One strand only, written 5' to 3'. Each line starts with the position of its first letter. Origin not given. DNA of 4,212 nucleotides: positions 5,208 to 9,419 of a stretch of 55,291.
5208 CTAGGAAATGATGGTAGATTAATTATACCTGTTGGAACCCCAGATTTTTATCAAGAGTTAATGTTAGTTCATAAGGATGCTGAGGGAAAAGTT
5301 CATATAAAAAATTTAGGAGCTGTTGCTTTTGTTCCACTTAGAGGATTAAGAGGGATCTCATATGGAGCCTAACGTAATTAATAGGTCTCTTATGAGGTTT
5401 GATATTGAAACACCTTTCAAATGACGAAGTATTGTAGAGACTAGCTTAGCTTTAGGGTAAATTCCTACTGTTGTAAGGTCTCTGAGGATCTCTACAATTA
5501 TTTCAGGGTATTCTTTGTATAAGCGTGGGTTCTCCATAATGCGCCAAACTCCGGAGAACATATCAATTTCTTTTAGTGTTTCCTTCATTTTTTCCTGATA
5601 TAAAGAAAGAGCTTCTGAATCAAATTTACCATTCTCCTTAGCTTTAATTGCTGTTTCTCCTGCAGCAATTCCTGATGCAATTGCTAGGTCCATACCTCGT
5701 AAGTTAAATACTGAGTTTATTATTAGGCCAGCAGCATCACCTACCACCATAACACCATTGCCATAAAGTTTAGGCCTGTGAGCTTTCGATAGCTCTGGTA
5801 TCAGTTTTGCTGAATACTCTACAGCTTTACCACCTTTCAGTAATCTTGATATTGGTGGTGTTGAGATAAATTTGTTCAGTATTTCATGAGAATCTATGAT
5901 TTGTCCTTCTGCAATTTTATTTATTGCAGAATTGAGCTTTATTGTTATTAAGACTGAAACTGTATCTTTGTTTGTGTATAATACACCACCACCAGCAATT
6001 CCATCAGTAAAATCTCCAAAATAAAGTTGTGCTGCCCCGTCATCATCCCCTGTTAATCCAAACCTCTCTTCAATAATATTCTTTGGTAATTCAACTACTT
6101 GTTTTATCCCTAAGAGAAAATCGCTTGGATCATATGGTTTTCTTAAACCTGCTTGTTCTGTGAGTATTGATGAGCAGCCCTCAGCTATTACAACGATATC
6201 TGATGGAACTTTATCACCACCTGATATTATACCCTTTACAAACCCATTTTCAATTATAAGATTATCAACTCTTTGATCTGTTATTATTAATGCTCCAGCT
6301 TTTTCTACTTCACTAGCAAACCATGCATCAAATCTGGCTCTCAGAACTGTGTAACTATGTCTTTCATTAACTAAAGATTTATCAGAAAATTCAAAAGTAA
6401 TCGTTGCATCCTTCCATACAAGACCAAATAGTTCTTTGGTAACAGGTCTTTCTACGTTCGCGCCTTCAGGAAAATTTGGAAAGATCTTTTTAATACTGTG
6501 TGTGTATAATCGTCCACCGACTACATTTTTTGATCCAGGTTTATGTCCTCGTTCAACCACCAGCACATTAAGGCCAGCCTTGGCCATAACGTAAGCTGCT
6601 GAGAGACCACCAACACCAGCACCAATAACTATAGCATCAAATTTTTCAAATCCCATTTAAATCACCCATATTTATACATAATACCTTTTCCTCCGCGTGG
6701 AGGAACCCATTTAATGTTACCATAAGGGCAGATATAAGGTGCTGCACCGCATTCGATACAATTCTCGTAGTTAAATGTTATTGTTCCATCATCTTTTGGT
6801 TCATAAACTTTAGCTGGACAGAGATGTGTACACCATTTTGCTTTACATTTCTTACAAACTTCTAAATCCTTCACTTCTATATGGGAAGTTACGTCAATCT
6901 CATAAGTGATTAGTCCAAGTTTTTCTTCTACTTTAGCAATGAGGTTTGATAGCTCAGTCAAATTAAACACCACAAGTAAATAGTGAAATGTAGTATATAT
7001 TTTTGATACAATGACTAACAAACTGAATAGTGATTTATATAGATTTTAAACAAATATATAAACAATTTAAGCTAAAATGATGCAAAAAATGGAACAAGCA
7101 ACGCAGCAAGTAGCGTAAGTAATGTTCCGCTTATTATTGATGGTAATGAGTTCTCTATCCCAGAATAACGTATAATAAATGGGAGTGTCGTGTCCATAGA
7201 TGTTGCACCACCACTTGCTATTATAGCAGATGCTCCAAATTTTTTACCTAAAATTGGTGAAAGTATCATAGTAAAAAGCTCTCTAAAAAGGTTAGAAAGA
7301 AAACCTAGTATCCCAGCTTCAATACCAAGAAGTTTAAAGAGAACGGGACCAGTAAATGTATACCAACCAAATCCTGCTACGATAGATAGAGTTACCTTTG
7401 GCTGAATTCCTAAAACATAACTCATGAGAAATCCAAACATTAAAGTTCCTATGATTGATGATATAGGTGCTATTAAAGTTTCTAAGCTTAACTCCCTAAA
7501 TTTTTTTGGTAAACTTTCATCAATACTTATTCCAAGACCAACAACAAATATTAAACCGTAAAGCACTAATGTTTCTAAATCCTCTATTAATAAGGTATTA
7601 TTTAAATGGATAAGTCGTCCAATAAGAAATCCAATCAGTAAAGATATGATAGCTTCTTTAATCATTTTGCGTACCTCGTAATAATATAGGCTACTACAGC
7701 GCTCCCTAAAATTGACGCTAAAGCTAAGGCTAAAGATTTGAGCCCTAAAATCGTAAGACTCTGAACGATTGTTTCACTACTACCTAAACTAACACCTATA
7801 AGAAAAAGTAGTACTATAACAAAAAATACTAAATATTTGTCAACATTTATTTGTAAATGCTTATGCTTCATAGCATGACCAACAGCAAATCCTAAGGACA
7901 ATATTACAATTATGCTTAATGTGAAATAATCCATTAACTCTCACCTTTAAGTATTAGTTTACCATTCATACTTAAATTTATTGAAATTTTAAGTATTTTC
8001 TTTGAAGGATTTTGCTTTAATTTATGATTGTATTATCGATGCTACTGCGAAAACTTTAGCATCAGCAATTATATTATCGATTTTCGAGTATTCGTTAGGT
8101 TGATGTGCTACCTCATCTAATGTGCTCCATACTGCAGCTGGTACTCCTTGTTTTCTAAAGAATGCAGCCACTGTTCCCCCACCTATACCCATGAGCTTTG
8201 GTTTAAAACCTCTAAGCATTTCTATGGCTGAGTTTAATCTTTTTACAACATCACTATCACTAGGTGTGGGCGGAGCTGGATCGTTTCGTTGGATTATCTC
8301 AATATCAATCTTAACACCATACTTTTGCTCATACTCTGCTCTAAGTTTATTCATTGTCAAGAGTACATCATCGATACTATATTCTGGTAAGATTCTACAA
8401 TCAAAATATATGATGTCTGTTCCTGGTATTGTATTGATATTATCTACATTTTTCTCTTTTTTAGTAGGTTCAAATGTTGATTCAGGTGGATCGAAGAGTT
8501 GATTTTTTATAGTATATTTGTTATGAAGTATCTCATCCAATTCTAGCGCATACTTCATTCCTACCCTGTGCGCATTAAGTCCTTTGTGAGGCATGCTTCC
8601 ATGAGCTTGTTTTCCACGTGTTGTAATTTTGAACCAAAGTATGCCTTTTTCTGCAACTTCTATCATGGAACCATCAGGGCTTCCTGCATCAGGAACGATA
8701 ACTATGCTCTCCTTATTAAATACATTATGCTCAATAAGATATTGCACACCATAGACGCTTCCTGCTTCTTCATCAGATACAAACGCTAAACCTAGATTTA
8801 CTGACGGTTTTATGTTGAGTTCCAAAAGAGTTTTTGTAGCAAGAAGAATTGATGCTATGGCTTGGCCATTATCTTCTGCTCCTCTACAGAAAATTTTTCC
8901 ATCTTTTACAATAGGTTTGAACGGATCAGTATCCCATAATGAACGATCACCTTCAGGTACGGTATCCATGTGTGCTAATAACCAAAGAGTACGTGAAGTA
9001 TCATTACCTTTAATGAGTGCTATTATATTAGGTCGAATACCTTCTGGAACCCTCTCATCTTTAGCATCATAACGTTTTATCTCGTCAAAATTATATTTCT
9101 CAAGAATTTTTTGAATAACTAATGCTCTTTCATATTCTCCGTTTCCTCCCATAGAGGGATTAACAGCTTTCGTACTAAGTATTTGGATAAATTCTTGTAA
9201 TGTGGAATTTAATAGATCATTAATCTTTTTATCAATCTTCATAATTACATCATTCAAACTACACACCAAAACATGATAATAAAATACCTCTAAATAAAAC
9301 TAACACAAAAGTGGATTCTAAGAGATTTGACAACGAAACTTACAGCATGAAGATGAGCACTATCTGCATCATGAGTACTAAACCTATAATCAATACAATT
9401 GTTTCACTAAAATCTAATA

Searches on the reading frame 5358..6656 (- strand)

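Call 47: search_protein_families(library=pfam, proteins=[window:5358-6656:-], max_evalue=0.001)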
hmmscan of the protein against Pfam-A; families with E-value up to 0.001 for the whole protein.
window:5358-6656:- (432 aa): 11 families
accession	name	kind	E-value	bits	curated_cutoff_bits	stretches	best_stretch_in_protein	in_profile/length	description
PF01266.30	DAO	-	2.8e-13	50.6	27.9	1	7-42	1-36/353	FAD dependent oxidoreductase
PF01134.28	GIDA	-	6.6e-09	35.7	22.1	1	7-161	1-150/391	Glucose inhibited division protein A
PF03486.20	HI0933_like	-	1.6e-08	34.8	50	1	7-164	2-167/244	HI0933-like protein Rossmann domain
PF13450.12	NAD_binding_8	-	5.1e-08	33.5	21.9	1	10-54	1-39/68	NAD(P)-binding Rossmann-like domain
PF01946.23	Thi4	-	8.7e-08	32.1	26.2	1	4-53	16-66/235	Thi4 family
PF00890.30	FAD_binding_2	-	1.1e-07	31.9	20.4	1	7-42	1-36/414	FAD binding domain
PF07992.20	Pyr_redox_2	-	1.6e-06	28.2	26.1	1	7-43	2-39/291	Pyridine nucleotide-disulphide oxidoreductase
PF12831.13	FAD_oxidored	-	2.8e-06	27.3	27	1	7-144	1-125/416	FAD dependent oxidoreductase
PF05834.18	Lycopene_cycl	-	1.4e-05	24.8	23.4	1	7-163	1-143/380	Lycopene cyclase protein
PF00070.33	Pyr_redox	-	0.00026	21.9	22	0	8-41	2-35/82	Pyridine nucleotide-disulphide oxidoreductase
PF01494.25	FAD_binding_3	-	0.00036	20.3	22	1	6-39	2-35/349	FAD binding domain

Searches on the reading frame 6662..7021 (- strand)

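Call 47: search_protein_families(library=pfam, proteins=[window:6662-7021:-], max_evalue=0.001)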
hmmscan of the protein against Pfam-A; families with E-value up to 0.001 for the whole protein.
window:6662-7021:- (119 aa): 4 families
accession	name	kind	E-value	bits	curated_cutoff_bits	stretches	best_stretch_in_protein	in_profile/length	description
PF05187.19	Fer4_ETF_QO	-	3.5e-09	37.2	24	1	40-116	18-103/104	Electron transfer flavoprotein-ubiquinone oxidoreductase, 4Fe-4S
PF13187.11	Fer4_9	-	8.7e-06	26.1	27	1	56-101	2-50/52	4Fe-4S dicluster domain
PF13237.11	Fer4_10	-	3.7e-05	24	25.5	1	50-99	3-53/53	4Fe-4S dicluster domain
PF12838.12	Fer4_7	-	5.3e-05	24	27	1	56-101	2-51/52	4Fe-4S dicluster domain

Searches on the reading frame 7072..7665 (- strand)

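Call 47: search_protein_families(library=pfam, proteins=[window:7072-7665:-], max_evalue=0.001)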
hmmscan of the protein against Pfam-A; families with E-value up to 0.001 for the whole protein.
window:7072-7665:- (197 aa): 1 family
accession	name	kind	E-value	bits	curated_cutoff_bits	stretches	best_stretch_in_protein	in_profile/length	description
PF03956.18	Lys_export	-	1.2e-53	181.9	23.8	1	7-194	2-189/190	Lysine exporter LysO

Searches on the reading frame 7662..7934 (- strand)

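Call 47: search_protein_families(library=pfam, proteins=[window:7662-7934:-], max_evalue=0.001)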
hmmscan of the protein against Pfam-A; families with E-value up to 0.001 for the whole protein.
window:7662-7934:- (90 aa): 1 family
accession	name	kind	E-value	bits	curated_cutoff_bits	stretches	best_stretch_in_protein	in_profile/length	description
PF03956.18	Lys_export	-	3.3e-09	37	23.8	1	10-85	2-76/190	Lysine exporter LysO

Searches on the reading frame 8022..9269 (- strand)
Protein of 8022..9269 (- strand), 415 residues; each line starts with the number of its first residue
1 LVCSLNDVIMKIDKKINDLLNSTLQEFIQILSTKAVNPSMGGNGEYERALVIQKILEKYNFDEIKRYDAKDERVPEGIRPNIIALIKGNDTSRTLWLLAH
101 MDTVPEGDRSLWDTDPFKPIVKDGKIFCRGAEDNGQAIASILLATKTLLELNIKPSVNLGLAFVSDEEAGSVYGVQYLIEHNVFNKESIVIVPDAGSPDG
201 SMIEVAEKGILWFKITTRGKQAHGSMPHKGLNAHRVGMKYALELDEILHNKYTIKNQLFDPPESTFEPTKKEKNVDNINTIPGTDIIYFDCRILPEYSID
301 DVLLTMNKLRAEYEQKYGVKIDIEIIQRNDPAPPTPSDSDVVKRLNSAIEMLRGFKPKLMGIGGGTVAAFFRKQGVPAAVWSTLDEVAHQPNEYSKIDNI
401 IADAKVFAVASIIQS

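Call 47: search_protein_families(library=pfam, proteins=[window:8022-9269:-], max_evalue=0.001)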
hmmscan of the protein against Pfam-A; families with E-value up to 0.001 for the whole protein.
window:8022-9269:- (415 aa): 3 families
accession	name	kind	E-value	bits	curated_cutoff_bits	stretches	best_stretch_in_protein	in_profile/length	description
PF01546.33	Peptidase_M20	-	8.6e-33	114.4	24.6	1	97-408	2-201/206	Peptidase family M20/M25/M40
PF07687.19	M20_dimer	-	7.4e-20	71.3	21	1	205-312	1-101/107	Peptidase dimerisation domain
PF04389.22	Peptidase_M28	-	9.5e-11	42.2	21.3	1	81-194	1-93/193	Peptidase family M28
